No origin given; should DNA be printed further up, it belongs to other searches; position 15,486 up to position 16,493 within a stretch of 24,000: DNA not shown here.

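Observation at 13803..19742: Candidate uncharacterised signalling module: orphan Hpt facing a transporter-fold giant / REC / MinD-ParA / lipoprotein operon with no histidine kinase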

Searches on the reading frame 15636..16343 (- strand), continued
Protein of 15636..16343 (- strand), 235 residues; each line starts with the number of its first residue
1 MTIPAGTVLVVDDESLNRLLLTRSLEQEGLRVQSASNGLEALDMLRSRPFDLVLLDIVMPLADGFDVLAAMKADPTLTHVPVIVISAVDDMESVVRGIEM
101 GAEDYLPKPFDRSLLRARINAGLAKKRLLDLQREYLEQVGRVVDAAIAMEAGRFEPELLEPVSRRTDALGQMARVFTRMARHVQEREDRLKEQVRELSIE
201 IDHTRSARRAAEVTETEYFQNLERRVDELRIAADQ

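Call 50: search_protein_families(library=pfam, alignment_id=A3, max_evalue=1)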
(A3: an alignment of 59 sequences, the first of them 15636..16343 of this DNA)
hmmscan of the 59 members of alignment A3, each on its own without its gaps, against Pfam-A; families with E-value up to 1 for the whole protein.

A. member 1, window:15636-16343:- (235 aa): 3 families
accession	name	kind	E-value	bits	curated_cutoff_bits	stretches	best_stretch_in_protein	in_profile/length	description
PF00072.30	Response_reg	-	1.4e-30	106.1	30.2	1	8-120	1-111/111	Response regulator receiver domain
PF00672.30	HAMP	-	0.022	15.5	25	1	139-184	10-52/53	HAMP domain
PF04799.18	Fzo_mitofusin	-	0.095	12.6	27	1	171-213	98-140/161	fzo-like conserved region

B. families by the number of members that match (of 59 scanned): 44 families (the first 25 are shown)
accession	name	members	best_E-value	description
PF00072.30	Response_reg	59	8.8e-33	Response regulator receiver domain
PF00672.30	HAMP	39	0.0014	HAMP domain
PF04799.18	Fzo_mitofusin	25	0.03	fzo-like conserved region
PF16526.10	CLZ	7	0.15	C-terminal leucine zipper domain of cyclic nucleotide-gated channels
PF00482.28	T2SSF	5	0.012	Type II secretion system (T2SS), protein F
PF25434.1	NUCB1_N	5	0.087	NUCB1-like, N-terminal domain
PF11981.13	DUF3482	4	0.0034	Domain of unknown function (DUF3482)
PF20274.4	cREC_REC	4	0.012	Cyclic-phosphate processing Receiver domain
PF20161.5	VpsR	3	0.00025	VpsR domain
PF00769.24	ERM_C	3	0.0095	Ezrin/radixin/moesin family C terminal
PF15155.11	MRFAP1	3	0.014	MORF4 family-associated protein1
PF20060.4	DUF6459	3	0.026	Family of unknown function (DUF6459)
PF03938.19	OmpH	3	0.13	Outer membrane protein (OmpH-like)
PF23814.1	DUF7185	3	0.32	Family of unknown function (DUF7185)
PF14915.12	CCDC144C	2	0.02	CCDC144C protein coiled-coil region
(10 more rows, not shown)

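Call 65: search_protein_families(library=padloc, proteins=[window:15636-16343:-], max_evalue=0.001)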
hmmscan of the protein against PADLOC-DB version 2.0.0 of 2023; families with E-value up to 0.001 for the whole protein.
window:15636-16343:- (235 aa): 3 families
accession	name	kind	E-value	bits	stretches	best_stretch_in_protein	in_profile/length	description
PDLC04726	PDC-M60C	-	0.00036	17.5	1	8-63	3-61/407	-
PDLC00405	SduA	-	0.00083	17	0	6-92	7-100/323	DUF4263 domain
PDLC04725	PDC-M60B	-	0.0009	17.1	0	7-63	5-63/158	-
